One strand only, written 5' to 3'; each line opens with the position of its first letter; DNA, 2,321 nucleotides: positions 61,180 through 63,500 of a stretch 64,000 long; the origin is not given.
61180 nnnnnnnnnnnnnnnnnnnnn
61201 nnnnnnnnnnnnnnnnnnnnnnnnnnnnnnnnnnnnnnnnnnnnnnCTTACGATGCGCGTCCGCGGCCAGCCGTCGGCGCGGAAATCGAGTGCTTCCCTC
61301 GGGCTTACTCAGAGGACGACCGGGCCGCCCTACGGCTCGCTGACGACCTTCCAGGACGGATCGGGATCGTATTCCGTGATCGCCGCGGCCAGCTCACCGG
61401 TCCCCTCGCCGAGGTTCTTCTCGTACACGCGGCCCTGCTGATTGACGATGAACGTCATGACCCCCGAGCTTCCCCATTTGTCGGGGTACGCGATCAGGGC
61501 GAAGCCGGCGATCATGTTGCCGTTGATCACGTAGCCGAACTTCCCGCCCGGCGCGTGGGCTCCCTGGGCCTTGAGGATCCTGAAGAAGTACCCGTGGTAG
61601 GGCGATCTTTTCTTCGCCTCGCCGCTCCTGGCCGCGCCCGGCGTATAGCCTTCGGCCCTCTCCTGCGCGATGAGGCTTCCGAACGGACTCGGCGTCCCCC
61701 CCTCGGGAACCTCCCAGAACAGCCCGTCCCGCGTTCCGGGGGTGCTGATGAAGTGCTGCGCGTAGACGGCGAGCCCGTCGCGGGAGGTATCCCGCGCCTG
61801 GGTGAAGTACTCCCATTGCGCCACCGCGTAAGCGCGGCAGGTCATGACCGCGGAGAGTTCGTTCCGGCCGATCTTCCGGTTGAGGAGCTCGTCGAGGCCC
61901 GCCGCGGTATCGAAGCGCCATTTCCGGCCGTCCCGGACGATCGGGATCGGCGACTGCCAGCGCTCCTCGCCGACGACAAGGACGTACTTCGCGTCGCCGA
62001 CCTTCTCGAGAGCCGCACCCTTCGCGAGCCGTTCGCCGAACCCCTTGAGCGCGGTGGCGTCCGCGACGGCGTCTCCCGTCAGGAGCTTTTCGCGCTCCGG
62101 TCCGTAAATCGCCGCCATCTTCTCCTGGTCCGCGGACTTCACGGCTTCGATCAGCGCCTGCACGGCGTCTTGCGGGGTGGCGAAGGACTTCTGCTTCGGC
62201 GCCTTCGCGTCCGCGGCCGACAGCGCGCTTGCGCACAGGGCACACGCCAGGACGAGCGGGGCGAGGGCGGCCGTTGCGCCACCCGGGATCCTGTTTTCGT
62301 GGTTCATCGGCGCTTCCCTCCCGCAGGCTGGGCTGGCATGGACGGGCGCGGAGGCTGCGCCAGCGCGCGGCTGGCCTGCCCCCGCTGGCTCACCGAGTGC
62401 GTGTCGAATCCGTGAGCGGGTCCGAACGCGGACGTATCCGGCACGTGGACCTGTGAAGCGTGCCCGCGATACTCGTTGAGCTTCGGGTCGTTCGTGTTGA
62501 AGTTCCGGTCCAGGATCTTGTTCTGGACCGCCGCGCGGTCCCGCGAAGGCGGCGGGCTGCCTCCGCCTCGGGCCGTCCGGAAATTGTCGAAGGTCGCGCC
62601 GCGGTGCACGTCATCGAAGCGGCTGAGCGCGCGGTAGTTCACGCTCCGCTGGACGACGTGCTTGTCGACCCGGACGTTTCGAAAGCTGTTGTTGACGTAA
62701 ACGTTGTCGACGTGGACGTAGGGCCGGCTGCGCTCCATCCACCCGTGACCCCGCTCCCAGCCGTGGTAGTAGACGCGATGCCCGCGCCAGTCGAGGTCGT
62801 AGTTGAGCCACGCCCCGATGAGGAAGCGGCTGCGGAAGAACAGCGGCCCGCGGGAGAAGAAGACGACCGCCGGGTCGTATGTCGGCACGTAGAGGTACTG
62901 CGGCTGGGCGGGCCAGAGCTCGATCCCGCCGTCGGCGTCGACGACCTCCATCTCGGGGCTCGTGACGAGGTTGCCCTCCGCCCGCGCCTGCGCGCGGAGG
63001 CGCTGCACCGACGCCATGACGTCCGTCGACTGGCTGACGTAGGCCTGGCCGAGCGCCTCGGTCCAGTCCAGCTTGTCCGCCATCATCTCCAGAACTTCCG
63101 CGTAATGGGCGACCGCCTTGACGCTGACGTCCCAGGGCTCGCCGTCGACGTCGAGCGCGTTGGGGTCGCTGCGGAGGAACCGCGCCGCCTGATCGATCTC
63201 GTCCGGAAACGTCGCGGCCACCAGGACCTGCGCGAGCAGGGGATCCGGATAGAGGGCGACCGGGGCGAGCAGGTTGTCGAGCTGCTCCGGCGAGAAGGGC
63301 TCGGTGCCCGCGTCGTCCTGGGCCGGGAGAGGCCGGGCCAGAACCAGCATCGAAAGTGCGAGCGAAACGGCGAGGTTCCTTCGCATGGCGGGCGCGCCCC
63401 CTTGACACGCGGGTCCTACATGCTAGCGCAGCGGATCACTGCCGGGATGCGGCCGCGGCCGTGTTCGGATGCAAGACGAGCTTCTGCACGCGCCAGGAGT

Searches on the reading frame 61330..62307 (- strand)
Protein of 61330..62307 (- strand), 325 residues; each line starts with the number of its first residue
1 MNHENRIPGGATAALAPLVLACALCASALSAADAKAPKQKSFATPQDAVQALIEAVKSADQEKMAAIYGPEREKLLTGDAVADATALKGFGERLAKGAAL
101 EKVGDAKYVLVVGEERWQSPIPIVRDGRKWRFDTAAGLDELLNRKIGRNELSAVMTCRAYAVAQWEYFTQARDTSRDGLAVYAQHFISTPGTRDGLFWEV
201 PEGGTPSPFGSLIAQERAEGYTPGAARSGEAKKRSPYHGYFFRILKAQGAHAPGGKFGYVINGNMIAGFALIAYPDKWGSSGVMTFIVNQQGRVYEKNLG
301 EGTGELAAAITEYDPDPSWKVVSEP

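Call 44: search_protein_families(library=pfam, proteins=[window:61330-62307:-], max_evalue=0.0001)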
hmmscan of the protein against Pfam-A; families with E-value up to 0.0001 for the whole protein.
window:61330-62307:- (325 aa): 1 family
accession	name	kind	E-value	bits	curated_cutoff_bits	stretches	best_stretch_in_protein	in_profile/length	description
PF11453.13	DUF2950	-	7.8e-101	337.2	20.2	1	39-322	1-274/274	Protein of unknown function (DUF2950)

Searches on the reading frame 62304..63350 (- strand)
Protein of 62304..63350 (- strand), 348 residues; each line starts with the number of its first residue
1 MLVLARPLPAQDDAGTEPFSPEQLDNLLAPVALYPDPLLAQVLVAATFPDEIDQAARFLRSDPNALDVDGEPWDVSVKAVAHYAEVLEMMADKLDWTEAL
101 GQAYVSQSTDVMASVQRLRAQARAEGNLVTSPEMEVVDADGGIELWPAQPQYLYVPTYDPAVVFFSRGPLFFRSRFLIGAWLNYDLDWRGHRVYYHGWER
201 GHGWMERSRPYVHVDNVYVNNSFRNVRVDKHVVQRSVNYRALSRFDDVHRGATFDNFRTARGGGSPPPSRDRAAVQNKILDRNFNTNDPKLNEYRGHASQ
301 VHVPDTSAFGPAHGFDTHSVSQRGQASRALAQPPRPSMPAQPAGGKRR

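Call 44: search_protein_families(library=pfam, proteins=[window:62304-63350:-], max_evalue=0.0001)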
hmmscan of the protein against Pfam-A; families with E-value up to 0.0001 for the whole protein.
window:62304-63350:- (348 aa): 1 family
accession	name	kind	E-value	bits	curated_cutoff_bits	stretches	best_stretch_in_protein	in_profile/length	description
PF11737.13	DUF3300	-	5.3e-48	163.9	25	1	21-164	2-151/227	Protein of unknown function (DUF3300)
